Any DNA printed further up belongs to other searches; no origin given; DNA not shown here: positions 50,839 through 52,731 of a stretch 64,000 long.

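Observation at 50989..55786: Three tandem, overlapping paralogs of an alkaline-phosphatase-superfamily (type I phosphodiesterase/NPP-like) enzyme inside the glycan locus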

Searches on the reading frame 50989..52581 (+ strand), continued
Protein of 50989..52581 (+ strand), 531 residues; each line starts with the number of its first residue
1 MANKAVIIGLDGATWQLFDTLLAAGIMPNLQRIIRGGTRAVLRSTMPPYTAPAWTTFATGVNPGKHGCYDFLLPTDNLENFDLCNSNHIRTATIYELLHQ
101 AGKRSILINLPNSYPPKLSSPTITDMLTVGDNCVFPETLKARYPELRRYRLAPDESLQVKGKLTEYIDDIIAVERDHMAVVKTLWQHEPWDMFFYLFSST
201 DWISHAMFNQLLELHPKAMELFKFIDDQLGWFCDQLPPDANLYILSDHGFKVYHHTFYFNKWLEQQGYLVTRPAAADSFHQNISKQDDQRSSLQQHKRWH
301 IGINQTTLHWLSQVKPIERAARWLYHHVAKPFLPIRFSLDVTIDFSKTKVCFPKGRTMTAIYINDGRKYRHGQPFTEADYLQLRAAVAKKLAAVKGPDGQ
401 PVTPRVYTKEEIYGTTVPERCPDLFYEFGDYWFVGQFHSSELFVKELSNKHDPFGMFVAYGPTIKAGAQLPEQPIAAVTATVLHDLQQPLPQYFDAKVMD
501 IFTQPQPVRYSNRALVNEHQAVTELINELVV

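Call 63: search_protein_families(library=pfam, proteins=[L033:11615-12115:+, L033:12126-13061:+, L026:11635-12342:+, L026:3999-4682:+, L033:17641-20232:-, L047:14720-15907:-, L033:2719-4341:-, L033:1197-2732:-, L033:4428-5633:-, L033:16322-16774:+], max_evalue=0.01)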
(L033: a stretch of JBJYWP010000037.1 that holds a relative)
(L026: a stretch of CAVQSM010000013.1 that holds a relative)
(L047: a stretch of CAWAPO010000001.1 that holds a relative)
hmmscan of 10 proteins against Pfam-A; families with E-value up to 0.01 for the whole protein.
L033:11615-12115:+ (166 aa): 7 families
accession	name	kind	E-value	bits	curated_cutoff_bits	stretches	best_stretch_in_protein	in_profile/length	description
PF00583.31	Acetyltransf_1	-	2.3e-14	54.1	20.7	1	36-135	23-116/116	Acetyltransferase (GNAT) family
PF13508.13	Acetyltransf_7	-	2.7e-10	40.9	27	1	53-135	6-82/84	Acetyltransferase (GNAT) domain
PF13302.13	Acetyltransf_3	-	1.1e-09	39.6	25.4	1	6-135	3-137/138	Acetyltransferase (GNAT) domain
PF13420.13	Acetyltransf_4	-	1.2e-09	38.8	24.3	1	10-152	4-151/155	Acetyltransferase (GNAT) domain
PF13673.13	Acetyltransf_10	-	0.00024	21.5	23.6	1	53-139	34-111/128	Acetyltransferase (GNAT) domain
PF08445.16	FR47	-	0.0017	18.8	22.1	1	83-138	26-80/86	FR47-like protein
PF13527.13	Acetyltransf_9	-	0.0095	16.4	25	0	8-113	3-107/127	Acetyltransferase (GNAT) domain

L033:12126-13061:+ (311 aa): 1 family
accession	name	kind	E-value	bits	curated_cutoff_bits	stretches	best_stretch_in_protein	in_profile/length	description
PF02086.21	MethyltransfD12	-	2.8e-57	194.8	22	1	19-293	1-253/253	D12 class N6 adenine-specific DNA methyltransferase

L026:11635-12342:+ (235 aa): 1 family
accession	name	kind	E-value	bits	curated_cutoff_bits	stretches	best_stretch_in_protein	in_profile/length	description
PF03306.18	AAL_decarboxy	-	3.1e-78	262.5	25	1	7-223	1-218/219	Alpha-acetolactate decarboxylase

L026:3999-4682:+ (227 aa): 3 families
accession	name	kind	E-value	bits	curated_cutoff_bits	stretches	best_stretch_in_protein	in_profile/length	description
PF00072.30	Response_reg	-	4.9e-32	110.8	30.2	1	7-116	1-111/111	Response regulator receiver domain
PF00486.34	Trans_reg_C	-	4e-27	94.5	26.2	1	150-223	1-77/77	Transcriptional regulatory protein, C terminal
PF20011.4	fvmJAB_N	-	0.0031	17.9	27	1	107-186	30-109/158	JAB N-terminal domain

L033:17641-20232:- (863 aa): 3 families
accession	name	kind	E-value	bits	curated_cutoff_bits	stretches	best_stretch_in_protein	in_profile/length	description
PF01433.26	Peptidase_M1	-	2.9e-33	115.7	27.7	1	254-462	4-218/218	Peptidase family M1 domain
PF17900.6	Peptidase_M1_N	-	1.4e-18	68.1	25.8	1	35-211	2-186/186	Peptidase M1 N-terminal domain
PF13646.12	HEAT_2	-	4.8e-16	59.3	27.7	3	655-745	1-88/88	HEAT repeats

L047:14720-15907:- (395 aa): 0 families

L033:2719-4341:- (540 aa): 1 family
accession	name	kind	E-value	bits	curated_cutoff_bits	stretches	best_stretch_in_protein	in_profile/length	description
PF00528.27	BPD_transp_1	-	4.1e-17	63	26.4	1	409-536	53-183/184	Binding-protein-dependent transport system inner membrane component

L033:1197-2732:- (511 aa): 1 family
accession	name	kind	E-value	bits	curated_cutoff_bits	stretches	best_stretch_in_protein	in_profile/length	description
PF00528.27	BPD_transp_1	-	2.1e-19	70.4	26.4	1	326-502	6-182/184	Binding-protein-dependent transport system inner membrane component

L033:4428-5633:- (401 aa): 2 families
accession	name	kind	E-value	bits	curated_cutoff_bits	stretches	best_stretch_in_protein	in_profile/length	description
PF00497.25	SBP_bac_3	-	6.7e-16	58.7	26.4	1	97-292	1-98/132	Bacterial extracellular solute-binding proteins, family 3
PF09084.16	NMT1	-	0.0023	18.3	20.5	1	189-238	75-124/216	NMT1/THI5 like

L033:16322-16774:+ (150 aa): 3 families
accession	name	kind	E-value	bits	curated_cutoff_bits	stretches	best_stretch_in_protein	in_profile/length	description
PF00011.27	HSP20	-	3.5e-26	91.7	20.8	1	49-148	2-102/102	Hsp20/alpha crystallin family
PF17886.7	ArsA_HSP20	-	0.00096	19.1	22.5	1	53-131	1-60/63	HSP20-like domain found in ArsA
PF18046.7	FKBP26_C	-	0.0021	18.7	27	0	56-82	7-33/72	FKBP26_C-terminal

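Call 66: search_solved_structures(query=A2, max_evalue=0.01, show_alignments=4)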
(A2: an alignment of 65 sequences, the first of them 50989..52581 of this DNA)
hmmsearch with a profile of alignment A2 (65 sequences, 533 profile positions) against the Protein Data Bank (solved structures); distinct sequences matched with E-value up to 0.01: 27.
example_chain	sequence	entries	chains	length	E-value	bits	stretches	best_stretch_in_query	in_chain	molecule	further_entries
3szy_A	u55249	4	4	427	6.4e-09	38.1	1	6-106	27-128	phosphonoacetate hydrolase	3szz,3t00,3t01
1ei6_A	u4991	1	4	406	9.9e-09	37.4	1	5-103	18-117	PHOSPHONOACETATE HYDROLASE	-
3t02_A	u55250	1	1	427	3e-08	35.8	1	6-106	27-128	phosphonoacetate hydrolase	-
7n1s_A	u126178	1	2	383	5.3e-07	31.7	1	20-89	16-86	Phosphodiesterase-nucleotide pyrophosphatase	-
2gsn_A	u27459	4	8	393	5.6e-07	31.6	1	20-89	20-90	phosphodiesterase-nucleotide pyrophosphatase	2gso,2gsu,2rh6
5ege_A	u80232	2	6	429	9e-07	31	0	219-273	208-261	Ectonucleotide pyrophosphatase/phosphodiesterase family member 6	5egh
5ven_A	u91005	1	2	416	1.3e-06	30.4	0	2-92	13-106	Ectonucleotide pyrophosphatase/phosphodiesterase family member 5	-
7mw8_D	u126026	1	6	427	3.7e-06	28.9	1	20-89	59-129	Phosphodiesterase-nucleotide pyrophosphatase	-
5veo_A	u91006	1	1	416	5e-06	28.5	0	223-271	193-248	Ectonucleotide pyrophosphatase/phosphodiesterase family member 5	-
5tcd_A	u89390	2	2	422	9.4e-06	27.6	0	2-72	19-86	Ectonucleotide pyrophosphatase/phosphodiesterase family member 7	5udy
9nir_A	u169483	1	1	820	1.8e-05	26.7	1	24-80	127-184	Ectonucleotide pyrophosphatase/phosphodiesterase family member 3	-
6c01_A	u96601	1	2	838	1.8e-05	26.6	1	24-80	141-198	Ectonucleotide pyrophosphatase/phosphodiesterase family member 3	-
4b56_A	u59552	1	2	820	5.7e-05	25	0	24-73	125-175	ECTONUCLEOTIDE PYROPHOSPHATASE/PHOSPHODIESTERASE FAMILY MEMBER 1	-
4gtw_A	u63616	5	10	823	5.7e-05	25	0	24-73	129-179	Ectonucleotide pyrophosphatase/phosphodiesterase family member 2, Alkaline phosphodiestera | Ectonucleotide pyrophosphatase/phosphodiesterase family member 1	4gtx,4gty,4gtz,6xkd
5vem_A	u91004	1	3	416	8.4e-05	24.5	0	225-271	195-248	Ectonucleotide pyrophosphatase/phosphodiesterase family member 5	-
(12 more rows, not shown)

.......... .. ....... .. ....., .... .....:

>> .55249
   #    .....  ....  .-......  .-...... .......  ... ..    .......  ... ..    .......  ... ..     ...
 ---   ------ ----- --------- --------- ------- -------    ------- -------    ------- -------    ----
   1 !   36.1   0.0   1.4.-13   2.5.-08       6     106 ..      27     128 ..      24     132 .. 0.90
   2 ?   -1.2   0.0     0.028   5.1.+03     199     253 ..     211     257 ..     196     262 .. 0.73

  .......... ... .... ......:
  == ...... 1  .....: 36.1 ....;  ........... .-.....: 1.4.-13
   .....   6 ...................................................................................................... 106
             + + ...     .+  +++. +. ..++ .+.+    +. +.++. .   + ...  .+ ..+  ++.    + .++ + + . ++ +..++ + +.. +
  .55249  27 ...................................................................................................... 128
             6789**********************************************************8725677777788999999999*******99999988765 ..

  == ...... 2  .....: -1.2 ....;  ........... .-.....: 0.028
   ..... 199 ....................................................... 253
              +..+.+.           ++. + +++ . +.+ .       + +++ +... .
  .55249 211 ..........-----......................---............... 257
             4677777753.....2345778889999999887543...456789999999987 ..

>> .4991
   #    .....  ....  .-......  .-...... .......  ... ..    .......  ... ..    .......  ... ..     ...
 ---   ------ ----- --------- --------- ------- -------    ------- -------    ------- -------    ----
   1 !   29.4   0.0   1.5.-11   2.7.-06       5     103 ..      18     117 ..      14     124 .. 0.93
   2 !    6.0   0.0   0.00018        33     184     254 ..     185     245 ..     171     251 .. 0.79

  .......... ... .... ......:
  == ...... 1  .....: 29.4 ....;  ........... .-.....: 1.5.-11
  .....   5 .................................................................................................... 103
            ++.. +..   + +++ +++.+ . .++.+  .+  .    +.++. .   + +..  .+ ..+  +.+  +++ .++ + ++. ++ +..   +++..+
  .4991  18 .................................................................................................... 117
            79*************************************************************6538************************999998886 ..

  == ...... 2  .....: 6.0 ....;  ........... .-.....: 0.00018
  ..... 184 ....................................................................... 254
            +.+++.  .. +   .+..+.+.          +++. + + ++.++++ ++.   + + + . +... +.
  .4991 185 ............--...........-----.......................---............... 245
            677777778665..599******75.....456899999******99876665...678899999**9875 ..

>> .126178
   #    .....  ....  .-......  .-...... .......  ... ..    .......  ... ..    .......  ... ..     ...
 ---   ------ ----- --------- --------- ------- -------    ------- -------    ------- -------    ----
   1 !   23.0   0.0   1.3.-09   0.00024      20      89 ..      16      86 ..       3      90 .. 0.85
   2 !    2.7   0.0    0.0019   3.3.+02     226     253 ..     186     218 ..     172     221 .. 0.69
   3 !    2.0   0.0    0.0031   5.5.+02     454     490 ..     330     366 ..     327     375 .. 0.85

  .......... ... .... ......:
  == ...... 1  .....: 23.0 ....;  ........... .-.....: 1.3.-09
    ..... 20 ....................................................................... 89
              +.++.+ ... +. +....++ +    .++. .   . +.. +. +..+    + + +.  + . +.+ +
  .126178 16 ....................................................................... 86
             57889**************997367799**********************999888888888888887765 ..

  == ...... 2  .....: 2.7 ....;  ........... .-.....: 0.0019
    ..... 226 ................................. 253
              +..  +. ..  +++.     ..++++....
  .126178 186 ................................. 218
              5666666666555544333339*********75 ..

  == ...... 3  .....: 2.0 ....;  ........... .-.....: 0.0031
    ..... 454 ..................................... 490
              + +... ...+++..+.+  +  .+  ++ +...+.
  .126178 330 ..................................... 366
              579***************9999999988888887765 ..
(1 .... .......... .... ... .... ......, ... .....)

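Call 70: list_cluster_members(proteins=[window:50989-52581:+, window:52581-54185:+, window:54191-55783:+])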
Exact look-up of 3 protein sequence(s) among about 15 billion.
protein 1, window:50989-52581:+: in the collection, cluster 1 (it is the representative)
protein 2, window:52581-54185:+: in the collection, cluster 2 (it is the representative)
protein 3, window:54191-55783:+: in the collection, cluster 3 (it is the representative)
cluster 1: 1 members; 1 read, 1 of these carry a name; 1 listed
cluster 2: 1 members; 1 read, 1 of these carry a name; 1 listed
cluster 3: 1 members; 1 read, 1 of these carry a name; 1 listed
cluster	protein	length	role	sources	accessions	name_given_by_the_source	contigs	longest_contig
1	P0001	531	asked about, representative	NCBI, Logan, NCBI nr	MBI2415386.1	MAG: alkaline phosphatase family protein [Candidatus Kerfeldbacteria bacterium] | alkaline phosphatase family protein [Candidatus Kerfeldbacteria bacterium]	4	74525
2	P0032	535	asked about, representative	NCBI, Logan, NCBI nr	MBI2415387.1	MAG: alkaline phosphatase family protein [Candidatus Kerfeldbacteria bacterium] | alkaline phosphatase family protein [Candidatus Kerfeldbacteria bacterium]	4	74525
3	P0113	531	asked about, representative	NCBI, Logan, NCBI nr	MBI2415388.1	MAG: alkaline phosphatase family protein [Candidatus Kerfeldbacteria bacterium] | alkaline phosphatase family protein [Candidatus Kerfeldbacteria bacterium]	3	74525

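Call 77: search_solved_structures(query=A3, max_evalue=0.001)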
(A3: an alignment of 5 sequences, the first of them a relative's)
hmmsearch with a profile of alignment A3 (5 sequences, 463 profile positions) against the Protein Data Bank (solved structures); distinct sequences matched with E-value up to 0.001: 0.
